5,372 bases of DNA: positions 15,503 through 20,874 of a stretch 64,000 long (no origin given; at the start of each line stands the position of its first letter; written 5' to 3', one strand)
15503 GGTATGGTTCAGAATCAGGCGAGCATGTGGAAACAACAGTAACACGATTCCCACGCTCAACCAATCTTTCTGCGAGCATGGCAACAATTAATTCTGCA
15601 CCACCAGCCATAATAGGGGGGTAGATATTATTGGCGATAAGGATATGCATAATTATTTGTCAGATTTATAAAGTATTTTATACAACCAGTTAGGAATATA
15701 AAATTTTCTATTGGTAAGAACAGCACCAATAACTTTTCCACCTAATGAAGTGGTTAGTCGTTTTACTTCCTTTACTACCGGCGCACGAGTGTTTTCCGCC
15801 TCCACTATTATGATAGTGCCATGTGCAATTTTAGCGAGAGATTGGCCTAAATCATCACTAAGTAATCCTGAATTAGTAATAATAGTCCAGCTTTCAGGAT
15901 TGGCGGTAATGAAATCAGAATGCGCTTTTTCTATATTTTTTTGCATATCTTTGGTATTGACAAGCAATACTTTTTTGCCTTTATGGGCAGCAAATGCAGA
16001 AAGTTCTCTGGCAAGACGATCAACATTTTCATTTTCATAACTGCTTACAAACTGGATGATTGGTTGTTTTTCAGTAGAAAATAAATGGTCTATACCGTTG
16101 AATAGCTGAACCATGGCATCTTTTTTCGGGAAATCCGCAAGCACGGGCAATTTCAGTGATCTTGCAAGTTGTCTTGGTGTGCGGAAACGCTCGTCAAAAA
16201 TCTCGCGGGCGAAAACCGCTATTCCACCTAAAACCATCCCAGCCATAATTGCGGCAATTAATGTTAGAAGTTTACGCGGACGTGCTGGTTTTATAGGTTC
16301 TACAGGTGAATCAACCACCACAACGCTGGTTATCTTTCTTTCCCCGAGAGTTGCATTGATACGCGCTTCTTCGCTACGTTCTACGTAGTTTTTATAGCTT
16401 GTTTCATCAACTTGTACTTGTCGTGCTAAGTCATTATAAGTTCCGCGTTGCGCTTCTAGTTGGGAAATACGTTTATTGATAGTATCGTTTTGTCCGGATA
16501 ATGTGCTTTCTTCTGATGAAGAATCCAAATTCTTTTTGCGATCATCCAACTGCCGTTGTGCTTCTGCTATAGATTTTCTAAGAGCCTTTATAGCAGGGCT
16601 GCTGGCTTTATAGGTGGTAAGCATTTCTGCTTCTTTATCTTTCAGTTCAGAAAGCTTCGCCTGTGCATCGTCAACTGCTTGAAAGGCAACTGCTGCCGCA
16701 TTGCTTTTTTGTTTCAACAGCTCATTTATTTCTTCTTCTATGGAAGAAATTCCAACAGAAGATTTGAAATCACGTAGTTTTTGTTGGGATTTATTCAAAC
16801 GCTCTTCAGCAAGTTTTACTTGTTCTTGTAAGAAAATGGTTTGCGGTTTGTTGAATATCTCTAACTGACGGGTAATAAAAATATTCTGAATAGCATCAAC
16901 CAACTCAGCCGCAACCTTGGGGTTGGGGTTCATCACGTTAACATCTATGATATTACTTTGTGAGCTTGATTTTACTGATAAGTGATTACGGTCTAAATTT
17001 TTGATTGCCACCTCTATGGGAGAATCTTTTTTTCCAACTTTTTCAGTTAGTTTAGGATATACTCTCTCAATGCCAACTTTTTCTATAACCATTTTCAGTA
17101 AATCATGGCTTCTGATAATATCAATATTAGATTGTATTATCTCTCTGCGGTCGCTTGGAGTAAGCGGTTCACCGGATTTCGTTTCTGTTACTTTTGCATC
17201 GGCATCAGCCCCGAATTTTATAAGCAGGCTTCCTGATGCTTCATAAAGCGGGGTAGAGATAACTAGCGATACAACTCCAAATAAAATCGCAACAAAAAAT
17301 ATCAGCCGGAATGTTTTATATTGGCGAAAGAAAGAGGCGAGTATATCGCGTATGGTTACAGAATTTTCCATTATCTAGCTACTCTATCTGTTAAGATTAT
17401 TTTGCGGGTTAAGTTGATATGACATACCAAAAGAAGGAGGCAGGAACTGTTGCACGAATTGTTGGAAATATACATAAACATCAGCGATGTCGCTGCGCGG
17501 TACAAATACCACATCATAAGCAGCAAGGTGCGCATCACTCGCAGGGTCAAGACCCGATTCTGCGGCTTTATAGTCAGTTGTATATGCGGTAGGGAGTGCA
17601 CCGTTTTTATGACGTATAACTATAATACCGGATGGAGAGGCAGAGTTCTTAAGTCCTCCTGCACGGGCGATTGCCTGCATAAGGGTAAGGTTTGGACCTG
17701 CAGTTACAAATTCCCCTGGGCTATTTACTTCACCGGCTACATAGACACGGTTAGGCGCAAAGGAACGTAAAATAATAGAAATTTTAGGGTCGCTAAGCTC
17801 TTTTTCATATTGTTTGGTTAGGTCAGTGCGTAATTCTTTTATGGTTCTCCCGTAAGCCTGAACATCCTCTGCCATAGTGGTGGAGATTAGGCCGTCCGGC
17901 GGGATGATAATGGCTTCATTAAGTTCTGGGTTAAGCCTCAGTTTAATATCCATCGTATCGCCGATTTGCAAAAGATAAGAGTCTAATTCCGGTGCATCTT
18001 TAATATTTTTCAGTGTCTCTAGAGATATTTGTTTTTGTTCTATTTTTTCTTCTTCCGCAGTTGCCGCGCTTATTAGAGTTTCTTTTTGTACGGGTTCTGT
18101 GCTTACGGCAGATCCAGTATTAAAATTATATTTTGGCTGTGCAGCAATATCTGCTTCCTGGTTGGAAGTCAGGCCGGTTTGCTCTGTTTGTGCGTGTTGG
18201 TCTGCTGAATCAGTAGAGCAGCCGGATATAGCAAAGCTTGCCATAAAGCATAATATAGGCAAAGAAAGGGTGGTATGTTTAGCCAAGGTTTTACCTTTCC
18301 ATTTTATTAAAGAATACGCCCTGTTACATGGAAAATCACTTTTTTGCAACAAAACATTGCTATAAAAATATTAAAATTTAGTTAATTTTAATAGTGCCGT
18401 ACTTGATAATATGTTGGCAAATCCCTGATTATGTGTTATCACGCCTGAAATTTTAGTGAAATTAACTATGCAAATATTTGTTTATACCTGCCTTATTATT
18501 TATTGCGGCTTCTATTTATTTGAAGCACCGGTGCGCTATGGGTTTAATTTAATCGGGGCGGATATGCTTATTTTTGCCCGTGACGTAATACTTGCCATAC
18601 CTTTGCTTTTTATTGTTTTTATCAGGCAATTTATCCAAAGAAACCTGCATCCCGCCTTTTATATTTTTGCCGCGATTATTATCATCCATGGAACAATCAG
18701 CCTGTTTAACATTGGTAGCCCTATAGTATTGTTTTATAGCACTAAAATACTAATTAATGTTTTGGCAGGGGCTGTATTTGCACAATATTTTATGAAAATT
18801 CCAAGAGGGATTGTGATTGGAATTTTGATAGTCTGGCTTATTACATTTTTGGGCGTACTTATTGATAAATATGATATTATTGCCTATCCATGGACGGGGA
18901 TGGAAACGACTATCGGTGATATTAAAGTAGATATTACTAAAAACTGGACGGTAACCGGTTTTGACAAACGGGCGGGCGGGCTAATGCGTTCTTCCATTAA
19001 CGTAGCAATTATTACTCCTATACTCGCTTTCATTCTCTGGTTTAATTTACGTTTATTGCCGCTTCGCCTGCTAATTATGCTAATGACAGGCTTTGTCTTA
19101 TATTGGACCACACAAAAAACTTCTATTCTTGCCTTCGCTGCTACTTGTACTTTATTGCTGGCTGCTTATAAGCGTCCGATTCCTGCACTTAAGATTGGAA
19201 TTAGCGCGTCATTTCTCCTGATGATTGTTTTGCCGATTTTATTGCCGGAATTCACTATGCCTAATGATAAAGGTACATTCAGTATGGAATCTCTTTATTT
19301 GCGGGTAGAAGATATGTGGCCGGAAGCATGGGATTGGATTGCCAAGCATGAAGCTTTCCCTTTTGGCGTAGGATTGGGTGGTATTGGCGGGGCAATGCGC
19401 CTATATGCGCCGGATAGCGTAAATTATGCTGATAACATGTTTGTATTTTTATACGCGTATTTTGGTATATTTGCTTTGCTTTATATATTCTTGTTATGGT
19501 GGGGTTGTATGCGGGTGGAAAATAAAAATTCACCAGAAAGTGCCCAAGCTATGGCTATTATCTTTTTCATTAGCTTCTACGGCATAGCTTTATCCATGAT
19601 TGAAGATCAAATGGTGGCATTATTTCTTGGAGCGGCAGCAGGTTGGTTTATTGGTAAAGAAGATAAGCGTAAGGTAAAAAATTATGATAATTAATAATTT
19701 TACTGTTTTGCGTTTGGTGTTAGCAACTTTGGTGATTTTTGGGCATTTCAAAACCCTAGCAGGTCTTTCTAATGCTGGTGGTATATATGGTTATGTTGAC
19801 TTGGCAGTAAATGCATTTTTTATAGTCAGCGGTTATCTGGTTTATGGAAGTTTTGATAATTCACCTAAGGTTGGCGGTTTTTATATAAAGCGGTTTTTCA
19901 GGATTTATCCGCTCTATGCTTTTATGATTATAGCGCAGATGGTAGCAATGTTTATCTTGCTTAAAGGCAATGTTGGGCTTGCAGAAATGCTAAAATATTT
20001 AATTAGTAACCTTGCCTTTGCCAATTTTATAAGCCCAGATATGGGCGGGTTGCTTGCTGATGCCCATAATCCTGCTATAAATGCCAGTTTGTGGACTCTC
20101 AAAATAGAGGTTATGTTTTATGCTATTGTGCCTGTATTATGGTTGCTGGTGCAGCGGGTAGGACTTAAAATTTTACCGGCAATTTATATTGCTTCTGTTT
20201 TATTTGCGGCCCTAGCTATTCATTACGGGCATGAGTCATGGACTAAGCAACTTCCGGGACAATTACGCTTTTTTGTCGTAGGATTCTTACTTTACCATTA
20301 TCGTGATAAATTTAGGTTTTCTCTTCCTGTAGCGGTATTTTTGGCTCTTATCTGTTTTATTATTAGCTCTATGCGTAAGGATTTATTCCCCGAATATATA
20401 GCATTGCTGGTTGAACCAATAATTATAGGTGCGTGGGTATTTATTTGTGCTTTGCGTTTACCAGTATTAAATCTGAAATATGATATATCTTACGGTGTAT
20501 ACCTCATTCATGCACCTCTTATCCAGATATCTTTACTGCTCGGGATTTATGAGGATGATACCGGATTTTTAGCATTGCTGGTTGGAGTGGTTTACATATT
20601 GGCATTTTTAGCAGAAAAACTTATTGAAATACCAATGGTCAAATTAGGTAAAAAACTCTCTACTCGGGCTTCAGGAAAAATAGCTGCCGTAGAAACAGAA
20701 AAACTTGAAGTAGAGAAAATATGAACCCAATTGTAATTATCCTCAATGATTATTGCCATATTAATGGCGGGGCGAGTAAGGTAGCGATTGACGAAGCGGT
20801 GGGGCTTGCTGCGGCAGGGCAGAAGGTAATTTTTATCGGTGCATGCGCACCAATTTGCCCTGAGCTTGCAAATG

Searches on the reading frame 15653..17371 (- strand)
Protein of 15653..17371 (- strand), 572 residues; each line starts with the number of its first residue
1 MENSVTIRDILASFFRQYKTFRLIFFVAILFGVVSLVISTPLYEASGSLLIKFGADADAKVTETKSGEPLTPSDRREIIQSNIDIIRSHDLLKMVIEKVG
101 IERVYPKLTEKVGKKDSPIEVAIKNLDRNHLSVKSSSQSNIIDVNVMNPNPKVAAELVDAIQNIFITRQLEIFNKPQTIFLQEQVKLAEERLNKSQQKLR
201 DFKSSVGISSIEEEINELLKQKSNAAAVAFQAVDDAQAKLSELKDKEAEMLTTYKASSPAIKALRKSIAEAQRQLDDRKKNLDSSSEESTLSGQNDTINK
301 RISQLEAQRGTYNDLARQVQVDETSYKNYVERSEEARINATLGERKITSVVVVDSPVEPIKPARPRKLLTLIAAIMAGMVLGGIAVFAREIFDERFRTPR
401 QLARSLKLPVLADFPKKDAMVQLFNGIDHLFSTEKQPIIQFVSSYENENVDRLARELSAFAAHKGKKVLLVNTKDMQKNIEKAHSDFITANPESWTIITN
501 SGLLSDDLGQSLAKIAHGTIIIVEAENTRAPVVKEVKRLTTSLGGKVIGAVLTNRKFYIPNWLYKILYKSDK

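Call 52: search_protein_families(library=pfam, proteins=[window:15653-17371:-], max_evalue=0.0001)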
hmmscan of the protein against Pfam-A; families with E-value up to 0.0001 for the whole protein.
window:15653-17371:- (572 aa): 1 family
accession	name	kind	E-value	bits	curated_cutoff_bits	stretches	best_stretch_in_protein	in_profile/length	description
PF13807.11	GNVR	-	1.2e-09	38.4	27.7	1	314-390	8-81/82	G-rich domain on putative tyrosine kinase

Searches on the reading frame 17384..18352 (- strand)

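Call 52: search_protein_families(library=pfam, proteins=[window:17384-18352:-], max_evalue=0.0001)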
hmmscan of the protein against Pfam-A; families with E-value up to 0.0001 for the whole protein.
window:17384-18352:- (322 aa): 3 families
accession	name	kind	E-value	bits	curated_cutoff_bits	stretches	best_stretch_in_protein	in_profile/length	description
PF02563.21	Poly_export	-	1.9e-12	47.6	28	1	122-195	3-76/77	Polysaccharide biosynthesis/export protein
PF22461.2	SLBB_2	-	7.3e-12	45.7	27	1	202-284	2-79/79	SLBB domain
PF10531.15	SLBB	-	4.7e-08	33.2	27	1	202-248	1-46/55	SLBB domain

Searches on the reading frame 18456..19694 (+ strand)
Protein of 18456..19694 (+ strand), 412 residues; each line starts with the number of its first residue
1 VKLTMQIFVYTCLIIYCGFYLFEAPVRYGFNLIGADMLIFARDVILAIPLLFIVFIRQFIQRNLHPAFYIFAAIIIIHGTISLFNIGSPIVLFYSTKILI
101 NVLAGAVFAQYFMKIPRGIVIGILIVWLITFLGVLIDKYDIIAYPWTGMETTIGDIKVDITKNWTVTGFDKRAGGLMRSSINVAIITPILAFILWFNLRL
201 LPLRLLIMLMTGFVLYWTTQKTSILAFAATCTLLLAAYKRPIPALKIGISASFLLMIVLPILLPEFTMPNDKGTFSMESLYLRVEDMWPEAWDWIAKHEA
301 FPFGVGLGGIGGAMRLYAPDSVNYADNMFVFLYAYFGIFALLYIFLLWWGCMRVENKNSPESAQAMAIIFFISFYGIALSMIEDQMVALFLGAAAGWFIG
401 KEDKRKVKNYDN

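Call 52: search_protein_families(library=pfam, proteins=[window:18456-19694:+], max_evalue=0.0001)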
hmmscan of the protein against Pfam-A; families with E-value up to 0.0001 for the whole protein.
window:18456-19694:+ (412 aa): 1 family
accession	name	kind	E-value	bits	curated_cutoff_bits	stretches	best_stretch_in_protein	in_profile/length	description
PF04932.20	Wzy_C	-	6.8e-08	32.9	31.7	1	207-344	2-148/149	O-Antigen ligase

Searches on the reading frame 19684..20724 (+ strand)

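Call 52: search_protein_families(library=pfam, proteins=[window:19684-20724:+], max_evalue=0.0001)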
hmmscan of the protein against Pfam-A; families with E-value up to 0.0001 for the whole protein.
window:19684-20724:+ (346 aa): 1 family
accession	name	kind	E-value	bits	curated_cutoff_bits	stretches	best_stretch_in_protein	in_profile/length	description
PF01757.29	Acyl_transf_3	-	1.5e-21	77.2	31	1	5-307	3-321/326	Acyltransferase domain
